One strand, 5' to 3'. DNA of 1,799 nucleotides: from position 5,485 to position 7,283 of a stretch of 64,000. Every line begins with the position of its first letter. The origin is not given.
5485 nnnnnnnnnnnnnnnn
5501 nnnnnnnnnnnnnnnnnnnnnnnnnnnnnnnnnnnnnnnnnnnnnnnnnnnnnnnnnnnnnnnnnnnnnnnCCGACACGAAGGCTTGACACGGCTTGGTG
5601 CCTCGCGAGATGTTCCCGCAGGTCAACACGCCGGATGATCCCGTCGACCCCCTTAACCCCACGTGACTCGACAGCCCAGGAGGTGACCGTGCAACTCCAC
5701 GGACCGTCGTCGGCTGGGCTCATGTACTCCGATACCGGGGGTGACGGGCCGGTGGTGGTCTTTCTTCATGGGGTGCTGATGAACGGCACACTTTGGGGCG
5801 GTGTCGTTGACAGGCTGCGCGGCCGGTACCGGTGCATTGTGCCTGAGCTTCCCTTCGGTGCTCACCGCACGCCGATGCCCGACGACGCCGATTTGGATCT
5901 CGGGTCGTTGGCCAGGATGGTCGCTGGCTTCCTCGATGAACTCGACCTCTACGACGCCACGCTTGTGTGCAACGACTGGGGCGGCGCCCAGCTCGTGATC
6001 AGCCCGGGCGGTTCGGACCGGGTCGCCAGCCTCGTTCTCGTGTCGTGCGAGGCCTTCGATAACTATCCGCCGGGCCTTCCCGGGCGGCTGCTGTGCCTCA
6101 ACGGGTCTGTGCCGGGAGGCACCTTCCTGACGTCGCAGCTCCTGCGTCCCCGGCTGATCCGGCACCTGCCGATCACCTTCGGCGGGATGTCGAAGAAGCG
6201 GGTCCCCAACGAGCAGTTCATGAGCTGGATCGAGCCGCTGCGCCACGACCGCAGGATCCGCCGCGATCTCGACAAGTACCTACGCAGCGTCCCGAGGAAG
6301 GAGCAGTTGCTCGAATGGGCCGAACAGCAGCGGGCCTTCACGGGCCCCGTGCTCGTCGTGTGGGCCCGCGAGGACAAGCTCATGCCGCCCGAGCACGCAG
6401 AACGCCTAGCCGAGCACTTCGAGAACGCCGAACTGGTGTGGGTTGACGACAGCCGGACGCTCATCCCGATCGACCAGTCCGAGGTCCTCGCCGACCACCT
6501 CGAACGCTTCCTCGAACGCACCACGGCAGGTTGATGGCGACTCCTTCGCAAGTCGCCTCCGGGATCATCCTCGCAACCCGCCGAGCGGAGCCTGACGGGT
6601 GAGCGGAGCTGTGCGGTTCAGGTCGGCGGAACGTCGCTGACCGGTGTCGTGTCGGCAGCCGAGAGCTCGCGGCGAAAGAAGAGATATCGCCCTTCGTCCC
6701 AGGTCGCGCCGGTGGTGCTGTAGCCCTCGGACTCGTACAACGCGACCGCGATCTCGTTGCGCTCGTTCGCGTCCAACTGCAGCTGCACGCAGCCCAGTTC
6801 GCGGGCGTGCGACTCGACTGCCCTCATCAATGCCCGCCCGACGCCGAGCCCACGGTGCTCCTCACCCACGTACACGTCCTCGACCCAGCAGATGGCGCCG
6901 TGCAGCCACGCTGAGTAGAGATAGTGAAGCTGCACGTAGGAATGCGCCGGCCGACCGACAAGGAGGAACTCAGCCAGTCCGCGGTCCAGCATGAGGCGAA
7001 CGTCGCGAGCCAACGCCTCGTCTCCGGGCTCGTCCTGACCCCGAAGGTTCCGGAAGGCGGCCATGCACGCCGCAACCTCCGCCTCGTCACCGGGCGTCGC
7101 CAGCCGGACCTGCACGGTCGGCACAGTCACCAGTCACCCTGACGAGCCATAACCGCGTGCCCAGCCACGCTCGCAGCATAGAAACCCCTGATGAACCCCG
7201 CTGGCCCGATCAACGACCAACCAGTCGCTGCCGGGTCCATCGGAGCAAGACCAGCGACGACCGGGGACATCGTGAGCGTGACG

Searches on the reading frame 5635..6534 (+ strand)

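Call 3: search_protein_families(library=pfam, proteins=[window:5635-6534:+], max_evalue=0.01)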
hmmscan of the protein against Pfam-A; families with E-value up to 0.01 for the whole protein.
window:5635-6534:+ (299 aa): 3 families
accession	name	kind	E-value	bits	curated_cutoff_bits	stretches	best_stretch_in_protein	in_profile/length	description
PF00561.26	Abhydrolase_1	-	1.1e-16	61.7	25.8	2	39-138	1-102/245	alpha/beta hydrolase fold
PF12697.13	Abhydrolase_6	-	6.7e-14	53.5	26.3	1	41-285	1-214/217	Alpha/beta hydrolase family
PF08386.16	Abhydrolase_4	-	0.00011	22.7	21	1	234-295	32-93/103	TAP-like protein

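Call 21: search_protein_families(library=padloc, proteins=[window:5635-6534:+], max_evalue=0.01)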
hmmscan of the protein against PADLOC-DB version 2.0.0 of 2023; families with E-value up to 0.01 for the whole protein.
window:5635-6534:+ (299 aa): 0 families

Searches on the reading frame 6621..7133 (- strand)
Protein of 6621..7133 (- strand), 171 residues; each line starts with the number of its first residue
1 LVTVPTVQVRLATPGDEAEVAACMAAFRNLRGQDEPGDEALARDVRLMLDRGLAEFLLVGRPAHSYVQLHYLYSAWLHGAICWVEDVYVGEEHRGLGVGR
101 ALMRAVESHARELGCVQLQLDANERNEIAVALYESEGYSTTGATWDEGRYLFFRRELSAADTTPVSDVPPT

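Call 62: search_protein_families(library=padloc, alignment_id=A2, max_evalue=0.00001)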
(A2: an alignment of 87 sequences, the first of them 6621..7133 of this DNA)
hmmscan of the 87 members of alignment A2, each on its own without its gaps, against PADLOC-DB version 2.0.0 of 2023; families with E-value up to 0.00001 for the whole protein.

A. member 1, window:6621-7133:- (171 aa): 0 families

B. families by the number of members that match (of 87 scanned): 6 families
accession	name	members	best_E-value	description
PDLC04135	mad3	5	1.2e-33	mads_3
PDLC04140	mad8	4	8.8e-14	mads_8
PDLC02980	AriA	3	6e-08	-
PDLC01908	CARF5--CARF_ADA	2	8.3e-24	-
PDLC02914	ATPase-Toprim_I-B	2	2.3e-08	-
PDLC04133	mad1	1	8.1e-09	mads_1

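Call 63: search_protein_families(library=pfam, alignment_id=A2, max_evalue=0.00001)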
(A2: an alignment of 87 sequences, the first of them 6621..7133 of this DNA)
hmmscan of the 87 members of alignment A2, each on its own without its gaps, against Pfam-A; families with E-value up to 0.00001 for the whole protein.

A. member 1, window:6621-7133:- (171 aa): 3 families
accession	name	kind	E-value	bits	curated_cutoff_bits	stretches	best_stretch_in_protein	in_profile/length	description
PF00583.31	Acetyltransf_1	-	9.3e-14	52.1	20.7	1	71-138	52-116/116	Acetyltransferase (GNAT) family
PF13508.13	Acetyltransf_7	-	3.1e-11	43.9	27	1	77-139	28-83/84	Acetyltransferase (GNAT) domain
PF13673.13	Acetyltransf_10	-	4.3e-07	30.4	23.6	1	84-145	54-114/128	Acetyltransferase (GNAT) domain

B. families by the number of members that match (of 87 scanned): 78 families (the first 25 are shown)
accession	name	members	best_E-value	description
PF00005.33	ABC_tran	5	7.3e-42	ABC transporter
PF13561.12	adh_short_C2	3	2.1e-66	Enoyl-(Acyl carrier protein) reductase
PF00106.31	adh_short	3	1.2e-49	short chain dehydrogenase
PF00528.27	BPD_transp_1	3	1.1e-35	Binding-protein-dependent transport system inner membrane component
PF08659.16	KR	3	1.4e-11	KR domain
PF00962.28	A_deaminase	2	1.4e-88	Adenosine deaminase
PF01850.27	PIN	2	2.2e-12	PIN domain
PF13304.12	AAA_21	2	1.1e-06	AAA domain, putative AbiEii toxin, Type IV TA system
PF00920.27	ILVD_EDD_N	1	4.1e-103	Dihydroxy-acid/6-phosphogluconate dehydratase N-terminal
PF01244.27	Peptidase_M19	1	3.2e-85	Membrane dipeptidase (Peptidase family M19)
PF03060.21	NMO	1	8.7e-80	Nitronate monooxygenase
PF02586.19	SRAP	1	2.9e-77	SOS response associated peptidase (SRAP)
PF00141.28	peroxidase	1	1.2e-69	Peroxidase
PF00884.28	Sulfatase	1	1.9e-65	Sulfatase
PF20906.3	S-Me-THD_C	1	1.9e-60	S-Me-THD-like, C-terminal domain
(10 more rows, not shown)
